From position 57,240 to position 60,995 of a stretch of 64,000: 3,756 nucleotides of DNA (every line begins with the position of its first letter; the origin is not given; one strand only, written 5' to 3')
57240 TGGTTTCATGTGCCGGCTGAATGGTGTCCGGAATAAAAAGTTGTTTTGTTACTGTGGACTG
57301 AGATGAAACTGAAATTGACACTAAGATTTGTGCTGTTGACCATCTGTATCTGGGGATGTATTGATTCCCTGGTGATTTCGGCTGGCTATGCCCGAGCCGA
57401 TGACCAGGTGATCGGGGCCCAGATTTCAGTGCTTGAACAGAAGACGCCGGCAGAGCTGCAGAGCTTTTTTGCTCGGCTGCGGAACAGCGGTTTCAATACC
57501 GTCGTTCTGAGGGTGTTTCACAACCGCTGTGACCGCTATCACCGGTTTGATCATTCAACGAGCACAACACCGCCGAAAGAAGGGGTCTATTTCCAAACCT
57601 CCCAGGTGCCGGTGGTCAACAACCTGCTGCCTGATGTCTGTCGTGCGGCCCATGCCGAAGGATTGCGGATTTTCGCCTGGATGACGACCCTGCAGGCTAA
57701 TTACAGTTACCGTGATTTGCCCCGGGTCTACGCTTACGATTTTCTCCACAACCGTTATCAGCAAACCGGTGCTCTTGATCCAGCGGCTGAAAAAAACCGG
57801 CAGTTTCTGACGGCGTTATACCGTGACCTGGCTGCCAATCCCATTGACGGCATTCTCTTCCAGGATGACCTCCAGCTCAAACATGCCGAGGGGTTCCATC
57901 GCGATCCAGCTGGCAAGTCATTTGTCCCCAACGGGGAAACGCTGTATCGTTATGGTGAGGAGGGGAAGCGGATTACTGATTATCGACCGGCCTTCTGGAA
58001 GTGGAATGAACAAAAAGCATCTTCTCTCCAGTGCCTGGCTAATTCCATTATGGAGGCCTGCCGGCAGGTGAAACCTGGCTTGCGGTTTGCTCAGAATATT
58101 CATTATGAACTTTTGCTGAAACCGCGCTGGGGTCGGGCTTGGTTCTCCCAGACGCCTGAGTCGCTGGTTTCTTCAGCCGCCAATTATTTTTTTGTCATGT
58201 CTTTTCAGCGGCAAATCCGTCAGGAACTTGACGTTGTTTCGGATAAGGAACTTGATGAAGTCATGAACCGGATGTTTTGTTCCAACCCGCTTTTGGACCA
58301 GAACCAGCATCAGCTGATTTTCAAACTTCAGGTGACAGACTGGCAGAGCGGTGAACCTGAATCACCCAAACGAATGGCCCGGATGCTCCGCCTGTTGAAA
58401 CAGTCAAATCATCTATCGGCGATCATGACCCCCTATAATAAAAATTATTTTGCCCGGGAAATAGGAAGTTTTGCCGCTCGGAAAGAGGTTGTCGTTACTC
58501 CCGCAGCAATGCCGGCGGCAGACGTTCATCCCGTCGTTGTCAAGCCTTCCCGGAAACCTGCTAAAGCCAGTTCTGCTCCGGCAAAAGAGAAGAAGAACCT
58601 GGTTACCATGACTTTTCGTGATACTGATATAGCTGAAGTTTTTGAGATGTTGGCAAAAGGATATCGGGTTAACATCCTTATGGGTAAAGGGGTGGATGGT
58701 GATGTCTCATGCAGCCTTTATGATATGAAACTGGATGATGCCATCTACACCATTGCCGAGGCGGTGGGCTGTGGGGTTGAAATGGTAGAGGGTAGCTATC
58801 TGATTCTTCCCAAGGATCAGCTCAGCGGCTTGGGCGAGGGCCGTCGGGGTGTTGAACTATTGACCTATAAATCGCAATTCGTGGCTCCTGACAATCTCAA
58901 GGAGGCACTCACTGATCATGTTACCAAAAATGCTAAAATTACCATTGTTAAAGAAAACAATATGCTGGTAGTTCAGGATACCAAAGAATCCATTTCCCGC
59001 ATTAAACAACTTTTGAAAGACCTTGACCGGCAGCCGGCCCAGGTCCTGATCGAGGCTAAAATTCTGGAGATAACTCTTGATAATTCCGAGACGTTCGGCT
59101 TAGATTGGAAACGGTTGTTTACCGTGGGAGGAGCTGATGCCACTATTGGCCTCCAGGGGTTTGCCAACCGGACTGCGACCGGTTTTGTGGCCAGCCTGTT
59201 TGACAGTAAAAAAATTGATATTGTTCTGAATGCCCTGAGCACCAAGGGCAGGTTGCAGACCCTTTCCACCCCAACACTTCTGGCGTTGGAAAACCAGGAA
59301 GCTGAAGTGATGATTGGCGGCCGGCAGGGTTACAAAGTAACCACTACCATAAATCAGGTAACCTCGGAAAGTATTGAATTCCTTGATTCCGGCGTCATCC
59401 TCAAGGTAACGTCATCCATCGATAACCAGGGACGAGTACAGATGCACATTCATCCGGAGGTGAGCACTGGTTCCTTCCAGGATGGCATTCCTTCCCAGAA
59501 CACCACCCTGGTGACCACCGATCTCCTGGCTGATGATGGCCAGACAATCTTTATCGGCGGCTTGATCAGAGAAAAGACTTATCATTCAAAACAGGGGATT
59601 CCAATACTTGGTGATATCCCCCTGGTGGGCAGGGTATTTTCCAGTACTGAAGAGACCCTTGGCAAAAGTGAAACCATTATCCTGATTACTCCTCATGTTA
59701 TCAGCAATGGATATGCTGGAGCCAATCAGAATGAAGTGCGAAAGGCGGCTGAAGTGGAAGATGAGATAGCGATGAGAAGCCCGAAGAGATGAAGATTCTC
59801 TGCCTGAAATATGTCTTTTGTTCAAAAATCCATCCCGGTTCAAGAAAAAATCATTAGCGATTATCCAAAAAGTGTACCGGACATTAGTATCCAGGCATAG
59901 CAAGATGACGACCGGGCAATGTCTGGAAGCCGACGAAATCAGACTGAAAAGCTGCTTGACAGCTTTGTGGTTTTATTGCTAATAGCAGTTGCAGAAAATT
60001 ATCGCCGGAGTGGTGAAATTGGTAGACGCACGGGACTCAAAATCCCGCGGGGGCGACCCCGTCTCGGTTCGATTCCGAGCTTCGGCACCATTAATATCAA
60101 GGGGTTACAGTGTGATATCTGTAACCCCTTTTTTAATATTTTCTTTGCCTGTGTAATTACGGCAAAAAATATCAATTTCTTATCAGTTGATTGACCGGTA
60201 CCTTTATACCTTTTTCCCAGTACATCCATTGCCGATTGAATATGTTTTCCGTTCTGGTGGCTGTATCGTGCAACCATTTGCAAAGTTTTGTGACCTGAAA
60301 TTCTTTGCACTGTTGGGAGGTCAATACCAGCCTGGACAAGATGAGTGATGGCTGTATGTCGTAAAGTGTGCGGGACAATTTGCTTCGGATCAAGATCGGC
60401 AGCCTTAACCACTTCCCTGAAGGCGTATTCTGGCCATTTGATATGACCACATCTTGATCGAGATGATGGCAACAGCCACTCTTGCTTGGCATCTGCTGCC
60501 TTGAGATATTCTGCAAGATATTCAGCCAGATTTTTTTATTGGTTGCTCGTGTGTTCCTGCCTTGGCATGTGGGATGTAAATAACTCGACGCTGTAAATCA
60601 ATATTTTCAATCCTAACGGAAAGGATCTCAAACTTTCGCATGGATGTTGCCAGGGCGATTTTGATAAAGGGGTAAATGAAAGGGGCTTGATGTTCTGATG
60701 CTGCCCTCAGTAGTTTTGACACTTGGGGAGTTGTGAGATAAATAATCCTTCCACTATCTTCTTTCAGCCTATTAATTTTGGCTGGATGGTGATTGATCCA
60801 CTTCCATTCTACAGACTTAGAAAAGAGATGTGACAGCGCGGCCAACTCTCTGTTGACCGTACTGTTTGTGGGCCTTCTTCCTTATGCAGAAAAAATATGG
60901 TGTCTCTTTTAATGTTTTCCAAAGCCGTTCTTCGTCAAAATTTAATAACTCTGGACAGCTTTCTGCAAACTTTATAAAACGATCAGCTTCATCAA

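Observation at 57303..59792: Secretin fused to a PgaB-like GH153 glycoside hydrolase domain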

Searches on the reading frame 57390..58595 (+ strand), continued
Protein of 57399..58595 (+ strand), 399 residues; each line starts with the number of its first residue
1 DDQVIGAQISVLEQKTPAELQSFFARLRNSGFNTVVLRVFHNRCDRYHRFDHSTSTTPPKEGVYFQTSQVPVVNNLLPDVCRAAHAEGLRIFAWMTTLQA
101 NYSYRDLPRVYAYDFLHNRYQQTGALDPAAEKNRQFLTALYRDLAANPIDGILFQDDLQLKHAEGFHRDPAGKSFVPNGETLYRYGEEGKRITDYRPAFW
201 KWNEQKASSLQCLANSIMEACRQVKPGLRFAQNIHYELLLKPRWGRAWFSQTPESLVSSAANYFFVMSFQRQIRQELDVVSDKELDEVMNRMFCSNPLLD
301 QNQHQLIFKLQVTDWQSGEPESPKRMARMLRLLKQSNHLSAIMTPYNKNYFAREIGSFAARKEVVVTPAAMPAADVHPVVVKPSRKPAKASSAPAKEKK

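Call 74: find_homologous_proteins(query=A4, max_evalue=1e-10)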
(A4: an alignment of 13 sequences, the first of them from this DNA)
Query A4 (13 sequences) (359 aa, profile of the alignment): 170 proteins with E <= 1e-10 among 8000 candidates; the best 120 are listed.
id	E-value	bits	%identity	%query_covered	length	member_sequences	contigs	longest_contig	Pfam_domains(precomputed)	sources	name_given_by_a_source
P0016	2.5e-155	535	35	96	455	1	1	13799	PF14871.13,PF14883.13,PF02638.22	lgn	-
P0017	3.4e-153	528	36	99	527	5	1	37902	PF14883.13,PF02638.22,PF13428.13,PF07719.24,PF13174.13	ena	-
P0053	4.1e-151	521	34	95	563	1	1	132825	PF13525.13,PF14883.13,PF00515.35,PF12895.14,PF13424.13,PF07719.24,PF13174.13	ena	-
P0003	1.3e-150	519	55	99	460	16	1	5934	PF14883.13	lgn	-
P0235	1.4e-150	519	37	96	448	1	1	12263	PF14871.13,PF14883.13,PF02638.22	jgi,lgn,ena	-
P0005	2.6e-149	515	55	99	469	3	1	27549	PF14883.13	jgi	-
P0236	3.4e-149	515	37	99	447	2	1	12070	PF14883.13,PF02638.22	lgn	-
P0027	3.8e-149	514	35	98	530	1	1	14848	PF14883.13,PF02638.22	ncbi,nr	ncbi:MAG: hypothetical protein HY890_04845 [Deltaproteobacteria bacterium]|nr:hypothetical protein [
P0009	3.3e-148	511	55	99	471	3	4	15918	PF14883.13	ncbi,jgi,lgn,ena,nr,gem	ncbi:MAG: hypothetical protein DRH04_05825 [Deltaproteobacteria bacterium]|nr:MAG: hypothetical prot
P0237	2.6e-147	508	33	99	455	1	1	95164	PF14871.13,PF14883.13,PF02638.22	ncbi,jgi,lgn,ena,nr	ncbi:MAG: family 10 glycosylhydrolase [Deltaproteobacteria bacterium]|nr:family 10 glycosylhydrolase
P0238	3.1e-147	508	33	95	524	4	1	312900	PF13525.13,PF14883.13,PF02638.22,PF00515.35,PF07719.24,PF13174.13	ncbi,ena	-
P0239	6.1e-147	507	33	98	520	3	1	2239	PF13525.13,PF14883.13,PF13428.13,PF14559.13,PF02638.22,PF00515.35,PF12895.14,PF13424.13,PF13432.13,PF13181.13,PF07719.24,PF13174.13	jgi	jgi:biofilm PGA synthesis lipoprotein PgaB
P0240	1.0e-146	506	34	95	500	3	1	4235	PF14883.13,PF02638.22,PF00515.35,PF13424.13,PF13181.13,PF07719.24,PF13174.13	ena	-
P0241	1.7e-146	506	34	95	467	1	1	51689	PF14883.13,PF02638.22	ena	-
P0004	4.0e-146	504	56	99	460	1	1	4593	PF14883.13,PF02638.22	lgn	-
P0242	1.2e-145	503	34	95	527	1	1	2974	PF14883.13,PF02638.22,PF00515.35,PF07719.24,PF13174.13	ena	-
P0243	4.2e-145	501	34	96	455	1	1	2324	PF14883.13,PF02638.22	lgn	-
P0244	1.0e-144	500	36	99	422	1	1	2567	PF14883.13,PF02638.22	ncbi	-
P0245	1.9e-144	499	33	95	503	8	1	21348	PF14883.13,PF02638.22,PF07719.24,PF13174.13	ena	-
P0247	1.4e-143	496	34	95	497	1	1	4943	PF13525.13,PF13371.13,PF14883.13,PF02638.22,PF13424.13,PF13432.13,PF07719.24,PF13174.13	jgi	-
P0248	2.7e-143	495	32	96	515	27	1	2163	PF14883.13,PF02638.22,PF00515.35,PF13432.13,PF07719.24,PF13174.13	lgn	-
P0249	7.8e-143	494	34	95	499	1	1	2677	PF13525.13,PF14883.13,PF02638.22,PF13424.13,PF07719.24,PF13174.13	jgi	-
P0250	9.9e-142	490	33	100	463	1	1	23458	PF14883.13,PF02638.22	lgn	-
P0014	2.3e-141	489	54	99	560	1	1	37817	PF14883.13,PF02638.22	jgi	-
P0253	4.7e-141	488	32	95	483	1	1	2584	PF14559.13,PF14883.13,PF02638.22,PF00515.35,PF13424.13,PF13432.13,PF13181.13,PF07719.24,PF13174.13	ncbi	-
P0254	5.7e-141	487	34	95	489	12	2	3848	PF16068.11,PF14883.13,PF02638.22,PF00515.35,PF13424.13,PF13181.13,PF07719.24,PF13174.13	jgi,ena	-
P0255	6.0e-141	487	33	95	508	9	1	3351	PF13525.13,PF14883.13,PF02638.22,PF13424.13,PF07719.24,PF13174.13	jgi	jgi:biofilm PGA synthesis lipoprotein PgaB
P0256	1.6e-140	486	33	100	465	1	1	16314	PF14883.13,PF02638.22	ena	-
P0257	3.3e-140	485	33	96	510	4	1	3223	PF14559.13,PF14883.13,PF02638.22,PF00515.35,PF13424.13,PF13432.13,PF13428.13,PF07719.24,PF13174.13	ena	-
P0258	7.7e-140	484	33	99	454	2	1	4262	PF14883.13,PF02638.22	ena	-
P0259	7.8e-140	484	33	95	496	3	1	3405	PF14883.13,PF02638.22,PF13174.13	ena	-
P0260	3.1e-139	482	32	98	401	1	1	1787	PF14883.13,PF02638.22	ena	-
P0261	1.1e-138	480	32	100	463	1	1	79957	PF14883.13,PF02638.22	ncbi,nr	ncbi:MAG: poly-beta-1,6-N-acetyl-D-glucosamine N-deacetylase PgaB [bacterium]|nr:poly-beta-1,6-N-ace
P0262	1.1e-138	480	32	100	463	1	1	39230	PF14883.13,PF02638.22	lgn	-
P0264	3.6e-138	478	33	95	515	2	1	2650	PF14883.13,PF02638.22,PF13174.13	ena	-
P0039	9.9e-138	477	34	97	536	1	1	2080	PF13525.13,PF14883.13,PF02638.22,PF13428.13,PF13174.13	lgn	-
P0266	3.3e-137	475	33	95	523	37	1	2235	PF13525.13,PF14883.13,PF02638.22,PF13174.13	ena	-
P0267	3.4e-137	475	33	95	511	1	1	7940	PF14883.13,PF02638.22,PF07719.24,PF13174.13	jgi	-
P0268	3.4e-137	475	32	100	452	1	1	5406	PF14883.13,PF02638.22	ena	-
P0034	4.8e-137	475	34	96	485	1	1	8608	PF13525.13,PF14883.13,PF02638.22,PF13432.13,PF13174.13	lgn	-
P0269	1.2e-136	473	37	97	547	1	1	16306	PF14559.13,PF13525.13,PF14883.13,PF02638.22,PF13432.13,PF13428.13,PF13174.13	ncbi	ncbi:MAG: poly-beta-1,6-N-acetyl-D-glucosamine N-deacetylase PgaB [Thermodesulfobacteriota bacterium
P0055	2.7e-136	472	35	87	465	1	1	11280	PF14883.13,PF02638.22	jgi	jgi:biofilm PGA synthesis lipoprotein PgaB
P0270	2.7e-136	472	33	95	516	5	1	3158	PF13525.13,PF14883.13,PF02638.22,PF13174.13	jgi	jgi:tetratricopeptide (TPR) repeat protein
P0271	2.8e-136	472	34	95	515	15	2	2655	PF14883.13,PF02638.22,PF07719.24,PF13174.13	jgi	jgi:tetratricopeptide (TPR) repeat protein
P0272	5.7e-136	471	33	95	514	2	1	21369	PF14883.13,PF02638.22,PF13174.13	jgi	-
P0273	6.3e-136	471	33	95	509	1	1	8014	PF14883.13,PF02638.22,PF13174.13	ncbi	-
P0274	7.2e-136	471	32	95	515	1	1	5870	PF14883.13,PF02638.22,PF13174.13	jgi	jgi:tetratricopeptide (TPR) repeat protein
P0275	1.0e-135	470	33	95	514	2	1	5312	PF13525.13,PF14883.13,PF02638.22,PF13174.13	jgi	jgi:tetratricopeptide (TPR) repeat protein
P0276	1.1e-135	470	32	95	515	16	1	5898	PF14883.13,PF02638.22,PF13424.13,PF13174.13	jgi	-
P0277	2.2e-135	469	38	77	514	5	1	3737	PF14883.13,PF02638.22,PF07719.24,PF13174.13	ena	-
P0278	5.3e-135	468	33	95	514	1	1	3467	PF14883.13,PF02638.22,PF00515.35,PF13432.13,PF07719.24,PF13174.13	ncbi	-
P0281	1.1e-134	467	34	95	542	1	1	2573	PF14883.13,PF02638.22,PF00515.35,PF07719.24,PF13174.13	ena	-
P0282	1.4e-134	467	31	96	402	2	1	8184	PF14871.13,PF14883.13,PF02638.22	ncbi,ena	-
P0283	2.1e-134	466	35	87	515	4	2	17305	PF14883.13,PF02638.22,PF13432.13,PF13181.13,PF07719.24,PF13174.13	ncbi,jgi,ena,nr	ncbi:MAG TPA: poly-beta-1,6-N-acetyl-D-glucosamine N-deacetylase PgaB [Thermodesulfobacteriota bacte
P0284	2.8e-134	465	33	95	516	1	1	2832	PF14883.13,PF02638.22,PF00515.35,PF07719.24,PF13174.13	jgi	jgi:tetratricopeptide (TPR) repeat protein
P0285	3.9e-134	465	33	98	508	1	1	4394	PF14883.13,PF02638.22,PF13428.13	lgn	-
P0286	3.9e-134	465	31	95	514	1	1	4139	PF14883.13,PF02638.22,PF13174.13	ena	-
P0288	5.1e-134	465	33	96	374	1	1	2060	PF14883.13,PF02638.22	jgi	jgi:biofilm PGA synthesis lipoprotein PgaB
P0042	7.3e-134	464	34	97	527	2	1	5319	PF14883.13,PF02638.22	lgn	-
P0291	1.1e-133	464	34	95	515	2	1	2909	PF14883.13,PF02638.22,PF00515.35,PF07719.24,PF13174.13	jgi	jgi:tetratricopeptide (TPR) repeat protein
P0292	1.5e-133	463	33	87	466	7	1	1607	PF14883.13,PF02638.22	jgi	jgi:biofilm PGA synthesis lipoprotein PgaB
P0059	2.4e-133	462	34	87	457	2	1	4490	PF14883.13,PF02638.22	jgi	-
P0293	7.6e-133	461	34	98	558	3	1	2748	PF14883.13,PF02638.22,PF13428.13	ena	-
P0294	2.8e-132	459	32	96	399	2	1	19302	PF14871.13,PF14883.13,PF02638.22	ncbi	ncbi:MAG: poly-beta-1,6-N-acetyl-D-glucosamine N-deacetylase PgaB [Nitrospinota bacterium]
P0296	6.2e-132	458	37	87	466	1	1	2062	PF14883.13,PF02638.22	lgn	-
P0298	1.8e-131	456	34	97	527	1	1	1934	PF13525.13,PF14883.13,PF02638.22,PF13428.13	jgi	-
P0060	1.1e-130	454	34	87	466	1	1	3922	PF14883.13,PF02638.22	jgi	-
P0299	1.1e-130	454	35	97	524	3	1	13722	PF14883.13,PF02638.22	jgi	-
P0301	2.0e-129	450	34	87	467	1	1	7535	PF14883.13,PF02638.22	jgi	jgi:biofilm PGA synthesis lipoprotein PgaB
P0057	7.5e-129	448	34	87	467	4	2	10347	PF14883.13,PF02638.22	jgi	jgi:biofilm PGA synthesis lipoprotein PgaB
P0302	8.7e-128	444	35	87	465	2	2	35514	PF14883.13,PF02638.22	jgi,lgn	jgi:biofilm PGA synthesis lipoprotein PgaB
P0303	1.2e-127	444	34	87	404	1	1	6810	PF14883.13,PF02638.22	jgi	jgi:biofilm PGA synthesis lipoprotein PgaB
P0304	1.7e-127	443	35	87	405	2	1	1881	PF14883.13,PF02638.22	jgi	jgi:biofilm PGA synthesis lipoprotein PgaB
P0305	2.0e-127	443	34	87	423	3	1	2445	PF14883.13,PF02638.22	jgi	jgi:biofilm PGA synthesis lipoprotein PgaB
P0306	3.2e-127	442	35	88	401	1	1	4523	PF14883.13,PF02638.22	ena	-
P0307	6.2e-127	441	35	87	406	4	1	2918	PF14883.13,PF02638.22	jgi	jgi:biofilm PGA synthesis lipoprotein PgaB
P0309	8.7e-126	438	35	87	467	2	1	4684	PF14883.13,PF02638.22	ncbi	-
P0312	4.7e-123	429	33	87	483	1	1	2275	PF14883.13,PF02638.22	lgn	-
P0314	1.2e-117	411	31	96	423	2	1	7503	PF14883.13,PF02638.22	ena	-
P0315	1.3e-117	411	33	98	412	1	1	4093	PF14871.13,PF14883.13,PF02638.22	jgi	-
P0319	4.8e-117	409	34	87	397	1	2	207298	PF14883.13,PF02638.22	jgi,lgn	jgi:biofilm PGA synthesis lipoprotein PgaB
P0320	6.3e-117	408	31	96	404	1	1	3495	PF14871.13,PF14883.13,PF02638.22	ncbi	-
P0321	1.1e-116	408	33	97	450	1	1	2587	PF14883.13,PF02638.22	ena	-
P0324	3.2e-116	406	36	87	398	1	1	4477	PF14883.13,PF02638.22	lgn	-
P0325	9.2e-116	405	37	88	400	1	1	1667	PF14883.13,PF02638.22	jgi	jgi:biofilm PGA synthesis lipoprotein PgaB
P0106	2.5e-113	397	48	99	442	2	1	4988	PF14883.13,PF02638.22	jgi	jgi:biofilm PGA synthesis lipoprotein PgaB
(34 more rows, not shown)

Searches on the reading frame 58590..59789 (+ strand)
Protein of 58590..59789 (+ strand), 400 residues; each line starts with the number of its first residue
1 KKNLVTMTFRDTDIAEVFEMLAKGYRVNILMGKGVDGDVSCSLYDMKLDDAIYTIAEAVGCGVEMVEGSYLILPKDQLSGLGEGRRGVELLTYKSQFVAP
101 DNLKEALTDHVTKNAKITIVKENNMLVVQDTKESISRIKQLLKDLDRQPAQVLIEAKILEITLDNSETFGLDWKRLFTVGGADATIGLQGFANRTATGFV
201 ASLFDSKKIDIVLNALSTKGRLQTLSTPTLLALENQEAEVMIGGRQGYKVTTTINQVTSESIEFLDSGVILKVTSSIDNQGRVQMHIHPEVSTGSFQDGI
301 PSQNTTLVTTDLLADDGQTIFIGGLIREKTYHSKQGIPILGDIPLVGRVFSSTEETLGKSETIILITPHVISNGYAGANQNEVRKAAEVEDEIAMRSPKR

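Call 20: search_solved_structures(query=window:58590-59789:+, max_evalue=0.001)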
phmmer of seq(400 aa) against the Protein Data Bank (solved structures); distinct sequences matched with E-value up to 0.001: 24.
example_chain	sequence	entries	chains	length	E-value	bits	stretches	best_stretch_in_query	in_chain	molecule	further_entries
5wln_G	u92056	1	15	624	2.7e-29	105.4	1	120-377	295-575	Type II secretion system protein D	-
5zdh_A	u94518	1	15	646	6.1e-28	100.9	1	213-379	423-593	Type II secretion system protein D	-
5w68_A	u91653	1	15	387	1.9e-25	92.7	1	213-379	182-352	Putative type II secretion protein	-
6ve2_A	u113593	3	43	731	4e-25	91.6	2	200-374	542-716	Fimbrial assembly protein PilQ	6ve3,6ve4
9x0w_A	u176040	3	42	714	4.8e-25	91.4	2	200-374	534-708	Fimbrial assembly protein PilQ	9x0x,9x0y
3jc8_Qa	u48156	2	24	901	9.2e-25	90.4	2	202-372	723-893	PilQ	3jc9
6w6m_A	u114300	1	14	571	1.3e-23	86.7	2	192-371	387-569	Type IV pilus secretin PilQ family protein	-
9sh1_A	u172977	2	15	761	8.2e-23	84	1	115-373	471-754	Type IV pilus biogenesis and competence protein PilQ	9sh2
4av2_A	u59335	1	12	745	9e-23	83.9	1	116-372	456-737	TYPE IV PILUS BIOGENESIS AND COMPETENCE PROTEIN PILQ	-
9k8v_A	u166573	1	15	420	1.2e-21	80.2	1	212-377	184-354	General secretion pathway protein D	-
5wq8_A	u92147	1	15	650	4.8e-21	78.2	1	212-377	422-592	Type II secretion system protein D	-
6i1y_A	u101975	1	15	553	7e-21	77.7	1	212-377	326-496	General secretion pathway protein GspD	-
6i1x_A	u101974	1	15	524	1.7e-20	76.4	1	121-383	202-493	Type II secretion system protein D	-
5wq9_A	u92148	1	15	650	2.4e-20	75.9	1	212-377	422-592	Type II secretion system protein D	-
5wq7_A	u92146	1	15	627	2.6e-19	72.5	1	101-373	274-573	Putative type II secretion system protein D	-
2y3m_A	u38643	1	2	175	0.00015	23.9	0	12-149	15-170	PROTEIN TRANSPORT PROTEIN HOFQ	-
4ar0_A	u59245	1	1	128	0.00074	21.7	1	5-79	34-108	TYPE IV PILUS BIOGENESIS AND COMPETENCE PROTEIN PILQ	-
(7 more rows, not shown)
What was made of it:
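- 58599..58811 (+): N0 domain (aa 433-503). Matches to the PilQ N0 (4ar0) and HofQ (2y3m) structures (call 20).
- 59040..59702 (+): Secretin core (aa 580-800), followed by a C-terminal helix at aa 805-825. GspD and PilQ structures E 1e-25 to 1e-29 (call 20).
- On Secretin (PF00263; T2SS/T4P outer-membrane channel): GspD and PilQ structures E 1e-25 to 3e-29 (call 20).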

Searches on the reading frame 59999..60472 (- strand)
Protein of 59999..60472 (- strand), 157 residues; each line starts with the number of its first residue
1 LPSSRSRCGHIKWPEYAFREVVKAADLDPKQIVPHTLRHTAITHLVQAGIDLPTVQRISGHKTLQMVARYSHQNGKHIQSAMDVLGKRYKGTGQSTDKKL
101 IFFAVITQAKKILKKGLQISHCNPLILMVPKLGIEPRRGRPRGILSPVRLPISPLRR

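Call 8: search_protein_families(library=pfam, proteins=[window:59999-60472:-], max_evalue=0.01)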
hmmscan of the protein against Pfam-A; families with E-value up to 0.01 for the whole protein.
window:59999-60472:- (157 aa): 1 family
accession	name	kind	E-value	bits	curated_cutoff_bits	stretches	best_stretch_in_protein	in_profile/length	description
PF00589.27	Phage_integrase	-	9.2e-16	58.5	27.1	1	17-75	113-170/172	Phage integrase family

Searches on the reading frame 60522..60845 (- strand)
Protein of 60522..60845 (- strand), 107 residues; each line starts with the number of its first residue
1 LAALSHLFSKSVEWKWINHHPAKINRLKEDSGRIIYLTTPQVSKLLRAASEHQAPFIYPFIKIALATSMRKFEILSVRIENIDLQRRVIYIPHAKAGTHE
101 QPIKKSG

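Call 70: search_protein_families(library=pfam, proteins=[window:60522-60845:-], max_evalue=0.0001)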
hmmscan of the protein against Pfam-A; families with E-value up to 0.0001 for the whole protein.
window:60522-60845:- (107 aa): 1 family
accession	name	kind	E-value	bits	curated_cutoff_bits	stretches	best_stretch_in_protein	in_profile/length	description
PF00589.27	Phage_integrase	-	1.7e-07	31.6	27.1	1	37-98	3-65/172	Phage integrase family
